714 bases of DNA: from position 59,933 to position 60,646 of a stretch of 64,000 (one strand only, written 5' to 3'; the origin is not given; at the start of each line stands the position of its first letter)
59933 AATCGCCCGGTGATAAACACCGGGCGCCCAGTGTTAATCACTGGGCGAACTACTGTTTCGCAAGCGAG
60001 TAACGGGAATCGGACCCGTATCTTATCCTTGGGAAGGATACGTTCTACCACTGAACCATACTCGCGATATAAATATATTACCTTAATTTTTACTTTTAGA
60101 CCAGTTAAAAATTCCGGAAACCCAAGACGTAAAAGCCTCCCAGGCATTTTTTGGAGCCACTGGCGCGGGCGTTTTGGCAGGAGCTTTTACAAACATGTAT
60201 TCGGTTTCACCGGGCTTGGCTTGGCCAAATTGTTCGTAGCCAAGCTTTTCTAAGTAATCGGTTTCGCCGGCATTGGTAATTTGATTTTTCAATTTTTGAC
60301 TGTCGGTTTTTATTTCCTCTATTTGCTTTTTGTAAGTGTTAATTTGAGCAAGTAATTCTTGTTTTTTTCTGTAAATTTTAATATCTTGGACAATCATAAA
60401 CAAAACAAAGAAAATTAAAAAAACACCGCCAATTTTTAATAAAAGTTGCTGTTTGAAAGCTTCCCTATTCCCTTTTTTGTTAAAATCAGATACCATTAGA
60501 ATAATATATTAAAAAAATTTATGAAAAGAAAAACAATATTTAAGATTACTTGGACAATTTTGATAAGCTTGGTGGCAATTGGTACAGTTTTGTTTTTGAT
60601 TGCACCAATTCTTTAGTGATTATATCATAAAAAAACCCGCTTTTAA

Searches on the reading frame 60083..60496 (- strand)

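Call 70: search_protein_families(library=pfam, proteins=[window:60083-60496:-], max_evalue=0.001)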
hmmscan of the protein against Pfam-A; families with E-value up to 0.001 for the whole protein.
window:60083-60496:- (137 aa): 1 family
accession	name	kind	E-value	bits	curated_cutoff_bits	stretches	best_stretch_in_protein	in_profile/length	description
PF04977.20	DivIC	-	1.9e-08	34.4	28.9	1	28-104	2-79/80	Septum formation initiator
